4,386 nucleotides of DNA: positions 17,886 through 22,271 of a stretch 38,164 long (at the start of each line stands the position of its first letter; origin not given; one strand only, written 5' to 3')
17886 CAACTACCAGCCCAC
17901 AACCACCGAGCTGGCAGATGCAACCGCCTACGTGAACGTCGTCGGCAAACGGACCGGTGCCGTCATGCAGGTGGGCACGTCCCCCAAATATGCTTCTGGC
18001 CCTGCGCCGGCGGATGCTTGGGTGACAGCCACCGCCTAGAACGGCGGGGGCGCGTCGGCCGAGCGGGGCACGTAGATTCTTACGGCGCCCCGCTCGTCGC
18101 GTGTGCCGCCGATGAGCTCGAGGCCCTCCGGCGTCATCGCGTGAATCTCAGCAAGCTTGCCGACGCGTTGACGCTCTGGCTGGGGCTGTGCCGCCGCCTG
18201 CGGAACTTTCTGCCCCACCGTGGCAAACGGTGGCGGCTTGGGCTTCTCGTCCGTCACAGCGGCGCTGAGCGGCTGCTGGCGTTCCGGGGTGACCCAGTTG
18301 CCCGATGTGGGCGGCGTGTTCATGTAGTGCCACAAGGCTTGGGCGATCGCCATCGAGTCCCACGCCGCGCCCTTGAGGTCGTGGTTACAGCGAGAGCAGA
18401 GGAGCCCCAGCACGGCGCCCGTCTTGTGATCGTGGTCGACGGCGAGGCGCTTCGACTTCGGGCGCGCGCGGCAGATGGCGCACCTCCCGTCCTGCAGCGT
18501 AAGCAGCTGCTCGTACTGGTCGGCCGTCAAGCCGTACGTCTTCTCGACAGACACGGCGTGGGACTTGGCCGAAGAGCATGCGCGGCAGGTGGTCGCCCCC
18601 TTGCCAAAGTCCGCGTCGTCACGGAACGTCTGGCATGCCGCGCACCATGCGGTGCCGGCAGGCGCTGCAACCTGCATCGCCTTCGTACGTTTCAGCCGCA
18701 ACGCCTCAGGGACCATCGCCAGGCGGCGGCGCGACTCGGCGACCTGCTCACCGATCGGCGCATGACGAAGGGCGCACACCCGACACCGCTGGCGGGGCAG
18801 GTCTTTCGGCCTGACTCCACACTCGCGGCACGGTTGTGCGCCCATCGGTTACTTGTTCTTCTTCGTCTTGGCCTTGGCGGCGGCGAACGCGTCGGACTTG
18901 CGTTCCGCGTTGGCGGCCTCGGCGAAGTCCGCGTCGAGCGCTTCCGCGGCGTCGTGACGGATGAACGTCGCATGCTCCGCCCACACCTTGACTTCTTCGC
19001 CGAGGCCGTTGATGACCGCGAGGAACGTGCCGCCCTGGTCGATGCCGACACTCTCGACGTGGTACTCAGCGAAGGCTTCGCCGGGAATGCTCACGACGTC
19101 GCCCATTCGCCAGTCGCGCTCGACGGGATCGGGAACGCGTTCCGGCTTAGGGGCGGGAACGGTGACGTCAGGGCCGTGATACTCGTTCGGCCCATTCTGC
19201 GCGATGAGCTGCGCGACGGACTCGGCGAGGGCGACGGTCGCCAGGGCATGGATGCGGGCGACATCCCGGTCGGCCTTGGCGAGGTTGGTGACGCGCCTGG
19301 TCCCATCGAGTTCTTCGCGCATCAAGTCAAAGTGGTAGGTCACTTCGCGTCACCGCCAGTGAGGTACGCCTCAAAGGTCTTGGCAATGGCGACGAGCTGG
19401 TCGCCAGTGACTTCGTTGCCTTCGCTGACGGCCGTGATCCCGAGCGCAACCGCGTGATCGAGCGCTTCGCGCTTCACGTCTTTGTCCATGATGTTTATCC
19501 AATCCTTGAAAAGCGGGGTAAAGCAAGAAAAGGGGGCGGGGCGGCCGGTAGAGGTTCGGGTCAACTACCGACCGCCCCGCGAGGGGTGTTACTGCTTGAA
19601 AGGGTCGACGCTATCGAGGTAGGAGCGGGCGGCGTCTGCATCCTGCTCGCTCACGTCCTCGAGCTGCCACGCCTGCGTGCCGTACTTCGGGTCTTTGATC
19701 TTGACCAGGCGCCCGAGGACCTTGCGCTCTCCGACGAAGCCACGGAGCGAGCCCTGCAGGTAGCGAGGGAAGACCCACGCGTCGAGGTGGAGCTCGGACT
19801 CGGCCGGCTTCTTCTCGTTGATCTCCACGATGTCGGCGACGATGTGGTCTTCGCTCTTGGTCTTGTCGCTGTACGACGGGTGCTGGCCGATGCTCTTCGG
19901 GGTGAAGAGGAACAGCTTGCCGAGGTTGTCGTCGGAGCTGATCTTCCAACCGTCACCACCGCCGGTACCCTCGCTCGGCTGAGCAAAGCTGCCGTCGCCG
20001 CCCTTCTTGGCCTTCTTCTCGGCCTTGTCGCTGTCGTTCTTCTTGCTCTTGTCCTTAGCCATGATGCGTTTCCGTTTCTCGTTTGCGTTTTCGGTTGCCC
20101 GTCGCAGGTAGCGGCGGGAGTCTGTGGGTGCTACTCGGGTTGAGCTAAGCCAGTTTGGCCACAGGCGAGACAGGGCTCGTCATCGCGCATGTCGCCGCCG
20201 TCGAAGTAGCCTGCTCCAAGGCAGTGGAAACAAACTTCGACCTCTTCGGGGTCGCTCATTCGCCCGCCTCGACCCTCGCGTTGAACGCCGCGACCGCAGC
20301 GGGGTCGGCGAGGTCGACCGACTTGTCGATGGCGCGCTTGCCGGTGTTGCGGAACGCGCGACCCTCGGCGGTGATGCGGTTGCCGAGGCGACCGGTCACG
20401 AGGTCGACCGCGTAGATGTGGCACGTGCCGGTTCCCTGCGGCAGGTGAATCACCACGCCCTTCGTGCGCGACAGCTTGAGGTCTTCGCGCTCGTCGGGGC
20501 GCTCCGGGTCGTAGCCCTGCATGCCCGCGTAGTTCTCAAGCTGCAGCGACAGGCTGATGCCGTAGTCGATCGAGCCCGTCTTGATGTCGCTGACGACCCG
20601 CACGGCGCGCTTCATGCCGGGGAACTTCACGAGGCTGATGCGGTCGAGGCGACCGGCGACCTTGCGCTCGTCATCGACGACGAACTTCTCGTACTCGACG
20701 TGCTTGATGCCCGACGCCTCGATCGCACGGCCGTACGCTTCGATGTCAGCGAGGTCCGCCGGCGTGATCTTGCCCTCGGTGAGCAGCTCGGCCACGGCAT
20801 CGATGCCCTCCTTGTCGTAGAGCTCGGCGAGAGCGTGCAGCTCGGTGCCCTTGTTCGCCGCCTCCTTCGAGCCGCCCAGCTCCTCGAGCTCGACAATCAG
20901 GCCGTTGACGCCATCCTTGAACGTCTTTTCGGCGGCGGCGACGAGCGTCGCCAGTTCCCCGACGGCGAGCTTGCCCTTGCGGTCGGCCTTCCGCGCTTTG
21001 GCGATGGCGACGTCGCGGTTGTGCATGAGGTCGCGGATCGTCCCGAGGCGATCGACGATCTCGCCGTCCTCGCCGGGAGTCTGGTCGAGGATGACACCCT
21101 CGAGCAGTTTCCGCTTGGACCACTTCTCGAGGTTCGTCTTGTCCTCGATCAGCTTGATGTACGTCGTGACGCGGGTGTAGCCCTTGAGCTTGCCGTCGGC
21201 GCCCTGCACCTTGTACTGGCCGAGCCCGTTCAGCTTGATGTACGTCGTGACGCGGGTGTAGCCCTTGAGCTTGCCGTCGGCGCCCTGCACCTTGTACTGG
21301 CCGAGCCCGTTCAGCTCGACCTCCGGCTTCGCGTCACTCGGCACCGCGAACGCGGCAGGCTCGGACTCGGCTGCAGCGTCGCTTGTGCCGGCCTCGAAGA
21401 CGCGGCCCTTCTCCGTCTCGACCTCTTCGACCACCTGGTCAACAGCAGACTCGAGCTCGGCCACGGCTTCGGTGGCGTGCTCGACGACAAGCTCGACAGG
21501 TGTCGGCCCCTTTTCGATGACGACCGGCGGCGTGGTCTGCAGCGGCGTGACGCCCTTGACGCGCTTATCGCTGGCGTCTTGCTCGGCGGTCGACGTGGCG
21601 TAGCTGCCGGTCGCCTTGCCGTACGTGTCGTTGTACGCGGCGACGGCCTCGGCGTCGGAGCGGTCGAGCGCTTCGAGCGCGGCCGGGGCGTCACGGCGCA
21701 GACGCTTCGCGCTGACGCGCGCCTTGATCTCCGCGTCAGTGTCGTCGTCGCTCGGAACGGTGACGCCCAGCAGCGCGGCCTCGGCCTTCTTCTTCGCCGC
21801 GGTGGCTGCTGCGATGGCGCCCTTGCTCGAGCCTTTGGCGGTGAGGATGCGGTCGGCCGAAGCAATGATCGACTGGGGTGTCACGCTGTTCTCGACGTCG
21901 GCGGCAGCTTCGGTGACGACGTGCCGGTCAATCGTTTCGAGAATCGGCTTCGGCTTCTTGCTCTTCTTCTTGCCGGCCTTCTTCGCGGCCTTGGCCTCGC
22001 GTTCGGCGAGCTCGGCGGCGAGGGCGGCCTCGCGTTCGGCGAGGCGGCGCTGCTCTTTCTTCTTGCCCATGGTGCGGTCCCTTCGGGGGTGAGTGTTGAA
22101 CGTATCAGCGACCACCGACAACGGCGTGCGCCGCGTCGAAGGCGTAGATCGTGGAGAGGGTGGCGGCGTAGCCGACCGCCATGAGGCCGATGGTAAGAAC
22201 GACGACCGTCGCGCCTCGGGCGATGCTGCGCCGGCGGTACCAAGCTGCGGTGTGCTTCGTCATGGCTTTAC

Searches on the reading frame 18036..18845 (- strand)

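Call 60: search_protein_families(library=phrogs, proteins=[window:18036-18845:-], max_evalue=0.00001)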
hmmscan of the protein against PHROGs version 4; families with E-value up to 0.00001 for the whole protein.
window:18036-18845:- (269 aa): 6 families
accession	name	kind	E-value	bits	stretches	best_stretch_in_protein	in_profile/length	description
phrog_307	-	DNA, RNA and nucleotide metabolism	3e-30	107.4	1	90-199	91-203/334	endonuclease VII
phrog_2914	-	DNA, RNA and nucleotide metabolism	1.5e-26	94.3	1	87-183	59-160/190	endonuclease VII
phrog_2633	-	DNA, RNA and nucleotide metabolism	3.7e-25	89.7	1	62-176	10-137/142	endonuclease VII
phrog_423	-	DNA, RNA and nucleotide metabolism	7.5e-10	40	1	109-155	13-62/159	endonuclease VII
phrog_17507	-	DNA, RNA and nucleotide metabolism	2e-08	35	1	136-181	1-46/65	endonuclease VII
phrog_1035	-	DNA, RNA and nucleotide metabolism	5.5e-07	30.7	1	21-166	8-218/271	endonuclease VII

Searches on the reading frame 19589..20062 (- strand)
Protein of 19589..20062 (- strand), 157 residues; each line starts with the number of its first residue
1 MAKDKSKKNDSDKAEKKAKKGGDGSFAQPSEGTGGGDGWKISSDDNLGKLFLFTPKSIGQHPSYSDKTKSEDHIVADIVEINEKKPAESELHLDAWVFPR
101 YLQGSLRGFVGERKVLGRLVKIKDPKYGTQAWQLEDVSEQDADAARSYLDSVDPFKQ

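Call 60: search_protein_families(library=phrogs, proteins=[window:19589-20062:-], max_evalue=0.00001)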
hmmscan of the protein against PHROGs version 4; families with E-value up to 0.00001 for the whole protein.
window:19589-20062:- (157 aa): 1 family
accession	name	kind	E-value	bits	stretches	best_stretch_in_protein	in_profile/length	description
phrog_870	-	unknown function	4.1e-14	54.2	1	13-151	39-172/176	-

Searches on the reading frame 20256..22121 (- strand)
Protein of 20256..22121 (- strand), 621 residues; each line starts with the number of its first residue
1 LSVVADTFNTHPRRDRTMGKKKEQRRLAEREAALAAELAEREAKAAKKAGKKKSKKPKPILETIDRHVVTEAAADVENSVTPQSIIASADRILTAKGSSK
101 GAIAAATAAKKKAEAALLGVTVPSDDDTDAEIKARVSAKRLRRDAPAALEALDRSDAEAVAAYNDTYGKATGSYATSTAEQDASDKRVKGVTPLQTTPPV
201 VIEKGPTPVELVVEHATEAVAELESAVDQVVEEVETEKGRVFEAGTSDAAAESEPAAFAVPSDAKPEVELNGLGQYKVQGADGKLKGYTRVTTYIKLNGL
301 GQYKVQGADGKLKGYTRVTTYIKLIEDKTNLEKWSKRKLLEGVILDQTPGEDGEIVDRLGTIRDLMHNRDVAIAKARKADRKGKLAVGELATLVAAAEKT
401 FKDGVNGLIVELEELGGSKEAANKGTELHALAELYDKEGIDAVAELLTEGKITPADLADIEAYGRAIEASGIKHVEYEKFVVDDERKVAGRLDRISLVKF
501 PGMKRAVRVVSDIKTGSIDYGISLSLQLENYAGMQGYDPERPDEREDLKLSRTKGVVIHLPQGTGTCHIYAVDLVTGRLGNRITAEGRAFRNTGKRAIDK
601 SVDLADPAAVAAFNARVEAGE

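Call 60: search_protein_families(library=phrogs, proteins=[window:20256-22121:-], max_evalue=0.00001)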
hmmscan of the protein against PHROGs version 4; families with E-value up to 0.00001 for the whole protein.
window:20256-22121:- (621 aa): 2 families
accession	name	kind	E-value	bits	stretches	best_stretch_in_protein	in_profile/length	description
phrog_466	-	DNA, RNA and nucleotide metabolism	2.4e-46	159.9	1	295-601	112-387/446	exonuclease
phrog_298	-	DNA, RNA and nucleotide metabolism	5.9e-10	40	1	302-550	57-217/293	exonuclease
